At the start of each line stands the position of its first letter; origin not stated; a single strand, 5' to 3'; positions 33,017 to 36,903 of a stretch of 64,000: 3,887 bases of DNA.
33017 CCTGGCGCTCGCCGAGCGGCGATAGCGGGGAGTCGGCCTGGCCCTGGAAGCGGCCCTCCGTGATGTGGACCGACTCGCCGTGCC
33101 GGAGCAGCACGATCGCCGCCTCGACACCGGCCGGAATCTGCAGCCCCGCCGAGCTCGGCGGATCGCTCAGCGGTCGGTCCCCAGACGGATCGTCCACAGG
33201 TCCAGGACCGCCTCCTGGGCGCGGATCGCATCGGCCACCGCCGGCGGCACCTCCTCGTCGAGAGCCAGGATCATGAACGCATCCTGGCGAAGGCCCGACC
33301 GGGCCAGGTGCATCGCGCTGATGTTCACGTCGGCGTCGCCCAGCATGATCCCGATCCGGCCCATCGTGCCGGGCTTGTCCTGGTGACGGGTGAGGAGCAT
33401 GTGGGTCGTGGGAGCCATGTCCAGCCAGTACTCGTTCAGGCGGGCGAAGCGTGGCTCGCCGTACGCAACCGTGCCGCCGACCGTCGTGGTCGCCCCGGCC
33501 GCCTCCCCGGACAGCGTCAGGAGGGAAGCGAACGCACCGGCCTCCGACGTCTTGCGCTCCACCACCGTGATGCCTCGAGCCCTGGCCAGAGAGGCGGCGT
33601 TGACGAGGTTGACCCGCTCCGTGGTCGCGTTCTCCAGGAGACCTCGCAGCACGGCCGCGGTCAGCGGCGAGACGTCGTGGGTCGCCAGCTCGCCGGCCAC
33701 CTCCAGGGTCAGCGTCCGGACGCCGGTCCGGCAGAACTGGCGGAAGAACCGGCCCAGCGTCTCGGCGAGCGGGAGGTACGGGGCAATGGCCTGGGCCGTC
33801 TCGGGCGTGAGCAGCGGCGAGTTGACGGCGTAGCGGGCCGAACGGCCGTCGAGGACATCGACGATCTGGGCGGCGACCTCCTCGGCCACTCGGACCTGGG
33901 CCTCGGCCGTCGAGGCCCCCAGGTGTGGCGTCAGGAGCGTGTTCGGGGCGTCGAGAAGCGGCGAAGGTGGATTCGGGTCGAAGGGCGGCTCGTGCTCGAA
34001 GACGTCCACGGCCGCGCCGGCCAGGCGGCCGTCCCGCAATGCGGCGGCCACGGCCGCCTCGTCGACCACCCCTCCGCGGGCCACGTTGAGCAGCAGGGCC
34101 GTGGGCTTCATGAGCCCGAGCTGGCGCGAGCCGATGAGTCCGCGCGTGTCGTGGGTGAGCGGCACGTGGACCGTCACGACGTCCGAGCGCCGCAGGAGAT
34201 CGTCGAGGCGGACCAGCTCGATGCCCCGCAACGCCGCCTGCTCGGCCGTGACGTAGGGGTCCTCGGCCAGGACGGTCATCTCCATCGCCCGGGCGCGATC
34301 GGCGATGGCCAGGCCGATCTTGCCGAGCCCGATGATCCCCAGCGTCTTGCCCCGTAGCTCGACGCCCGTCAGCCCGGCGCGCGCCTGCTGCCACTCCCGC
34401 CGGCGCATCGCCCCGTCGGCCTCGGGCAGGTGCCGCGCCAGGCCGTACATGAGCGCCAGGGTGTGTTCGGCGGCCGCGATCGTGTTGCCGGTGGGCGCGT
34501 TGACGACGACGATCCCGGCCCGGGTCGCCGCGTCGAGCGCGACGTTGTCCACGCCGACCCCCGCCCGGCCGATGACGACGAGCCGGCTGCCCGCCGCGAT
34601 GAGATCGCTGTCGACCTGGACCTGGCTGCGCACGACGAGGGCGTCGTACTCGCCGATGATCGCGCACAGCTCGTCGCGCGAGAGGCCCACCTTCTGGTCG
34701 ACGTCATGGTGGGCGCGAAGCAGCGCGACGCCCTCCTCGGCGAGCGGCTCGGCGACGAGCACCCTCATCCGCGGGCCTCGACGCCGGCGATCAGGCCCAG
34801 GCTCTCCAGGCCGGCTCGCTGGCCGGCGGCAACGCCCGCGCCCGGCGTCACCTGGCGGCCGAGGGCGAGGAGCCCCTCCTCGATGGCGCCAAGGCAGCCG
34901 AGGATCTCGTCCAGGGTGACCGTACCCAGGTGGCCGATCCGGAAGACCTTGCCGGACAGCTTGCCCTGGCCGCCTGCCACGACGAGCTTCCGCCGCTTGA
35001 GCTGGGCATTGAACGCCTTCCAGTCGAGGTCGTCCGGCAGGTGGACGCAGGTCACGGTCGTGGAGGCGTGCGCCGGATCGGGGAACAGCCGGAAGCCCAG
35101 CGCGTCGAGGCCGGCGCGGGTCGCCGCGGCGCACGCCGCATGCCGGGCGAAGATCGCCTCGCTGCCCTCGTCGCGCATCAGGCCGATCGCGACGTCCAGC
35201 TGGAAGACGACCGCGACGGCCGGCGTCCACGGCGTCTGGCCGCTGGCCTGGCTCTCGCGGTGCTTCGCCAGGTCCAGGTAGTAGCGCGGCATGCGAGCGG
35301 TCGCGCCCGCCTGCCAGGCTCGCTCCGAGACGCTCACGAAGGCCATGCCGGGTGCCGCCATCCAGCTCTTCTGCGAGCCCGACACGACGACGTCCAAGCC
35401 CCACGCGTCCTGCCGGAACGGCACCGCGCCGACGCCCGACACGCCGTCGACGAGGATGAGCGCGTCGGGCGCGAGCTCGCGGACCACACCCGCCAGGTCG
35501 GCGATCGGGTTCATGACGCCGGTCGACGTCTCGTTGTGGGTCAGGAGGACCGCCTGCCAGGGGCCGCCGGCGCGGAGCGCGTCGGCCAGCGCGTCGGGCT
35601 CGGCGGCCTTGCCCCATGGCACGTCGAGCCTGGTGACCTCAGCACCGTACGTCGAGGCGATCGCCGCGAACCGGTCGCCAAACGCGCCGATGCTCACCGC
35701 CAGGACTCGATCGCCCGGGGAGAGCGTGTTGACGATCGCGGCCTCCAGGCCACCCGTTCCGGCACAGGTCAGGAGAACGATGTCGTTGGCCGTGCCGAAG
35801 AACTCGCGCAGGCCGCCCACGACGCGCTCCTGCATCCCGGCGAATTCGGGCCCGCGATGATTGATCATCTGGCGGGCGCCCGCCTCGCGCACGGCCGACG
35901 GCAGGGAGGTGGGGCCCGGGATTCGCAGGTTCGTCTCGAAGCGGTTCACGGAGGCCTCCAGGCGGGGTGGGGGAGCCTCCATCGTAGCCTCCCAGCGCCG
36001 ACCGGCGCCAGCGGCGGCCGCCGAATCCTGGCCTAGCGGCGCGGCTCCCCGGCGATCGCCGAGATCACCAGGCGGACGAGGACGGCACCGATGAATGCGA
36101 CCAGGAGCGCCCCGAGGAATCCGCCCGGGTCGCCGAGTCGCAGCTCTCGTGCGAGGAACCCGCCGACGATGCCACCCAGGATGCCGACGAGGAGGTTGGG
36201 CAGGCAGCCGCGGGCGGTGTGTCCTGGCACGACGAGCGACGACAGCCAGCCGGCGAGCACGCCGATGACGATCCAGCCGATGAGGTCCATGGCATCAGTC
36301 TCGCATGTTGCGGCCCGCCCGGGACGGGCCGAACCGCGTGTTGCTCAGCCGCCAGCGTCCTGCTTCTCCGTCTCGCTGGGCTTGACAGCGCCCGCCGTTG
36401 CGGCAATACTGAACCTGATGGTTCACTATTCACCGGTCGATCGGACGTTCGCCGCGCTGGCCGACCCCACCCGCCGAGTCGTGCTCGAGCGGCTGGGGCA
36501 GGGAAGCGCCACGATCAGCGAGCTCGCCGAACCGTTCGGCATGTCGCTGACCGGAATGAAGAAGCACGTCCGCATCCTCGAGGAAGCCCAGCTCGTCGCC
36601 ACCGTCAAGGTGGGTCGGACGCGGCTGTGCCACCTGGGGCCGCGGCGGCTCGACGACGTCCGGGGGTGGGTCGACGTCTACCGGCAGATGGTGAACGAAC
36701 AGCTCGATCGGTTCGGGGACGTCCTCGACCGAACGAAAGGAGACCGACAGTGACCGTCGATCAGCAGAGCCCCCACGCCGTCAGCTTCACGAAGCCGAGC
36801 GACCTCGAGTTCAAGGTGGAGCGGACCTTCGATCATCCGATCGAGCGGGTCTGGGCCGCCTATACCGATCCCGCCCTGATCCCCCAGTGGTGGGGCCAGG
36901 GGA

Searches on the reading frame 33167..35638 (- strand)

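Call 18: search_protein_families(library=pfam, proteins=[window:33167-35638:-], max_evalue=0.001)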
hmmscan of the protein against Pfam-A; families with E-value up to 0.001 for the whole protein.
window:33167-35638:- (823 aa): 5 families
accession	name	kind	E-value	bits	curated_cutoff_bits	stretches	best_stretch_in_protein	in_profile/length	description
PF02826.25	2-Hacid_dh_C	-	1.4e-59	200.9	25.1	1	394-574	1-178/178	D-isomer specific 2-hydroxyacid dehydrogenase, NAD binding domain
PF00389.36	2-Hacid_dh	-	1.9e-35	121.9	24.6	1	293-606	1-134/134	D-isomer specific 2-hydroxyacid dehydrogenase, catalytic domain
PF19304.4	PGDH_inter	-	1.2e-25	90.4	27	1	618-733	2-117/119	D-3-phosphoglycerate dehydrogenase intervening domain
PF01842.31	ACT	-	3.6e-09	36.7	27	1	746-808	1-64/66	ACT domain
PF00670.27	AdoHcyase_NAD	-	5.7e-05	23.7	27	1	424-520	17-110/162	S-adenosyl-L-homocysteine hydrolase, NAD binding domain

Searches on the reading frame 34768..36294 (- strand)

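Call 31: search_protein_families(library=pfam, proteins=[window:34768-36294:-], max_evalue=0.001)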
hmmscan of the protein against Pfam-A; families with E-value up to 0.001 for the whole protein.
window:34768-36294:- (509 aa): 1 family
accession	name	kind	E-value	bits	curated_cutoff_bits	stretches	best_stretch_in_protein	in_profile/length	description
PF00266.25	Aminotran_5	-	2.3e-22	80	21.5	1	143-443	33-339/371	Aminotransferase class-V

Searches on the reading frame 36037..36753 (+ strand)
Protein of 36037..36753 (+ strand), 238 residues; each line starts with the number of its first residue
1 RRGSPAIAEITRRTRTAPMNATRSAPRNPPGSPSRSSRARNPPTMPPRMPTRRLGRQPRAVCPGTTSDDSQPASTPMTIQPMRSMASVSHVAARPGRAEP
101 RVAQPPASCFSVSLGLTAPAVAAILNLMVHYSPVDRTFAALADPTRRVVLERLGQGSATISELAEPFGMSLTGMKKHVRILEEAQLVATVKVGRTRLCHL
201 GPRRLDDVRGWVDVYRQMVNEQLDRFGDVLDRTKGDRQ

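Call 18: search_protein_families(library=pfam, proteins=[window:36037-36753:+], max_evalue=0.001)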
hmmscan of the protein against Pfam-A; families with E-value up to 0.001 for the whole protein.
window:36037-36753:+ (238 aa): 2 families
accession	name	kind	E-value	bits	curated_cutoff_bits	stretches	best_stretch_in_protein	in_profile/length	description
PF12840.13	HTH_20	-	4e-12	46.3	27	1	141-189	1-50/51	Helix-turn-helix domain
PF01022.26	HTH_5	-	0.00016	21.9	22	1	143-188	1-46/47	Bacterial regulatory protein, arsR family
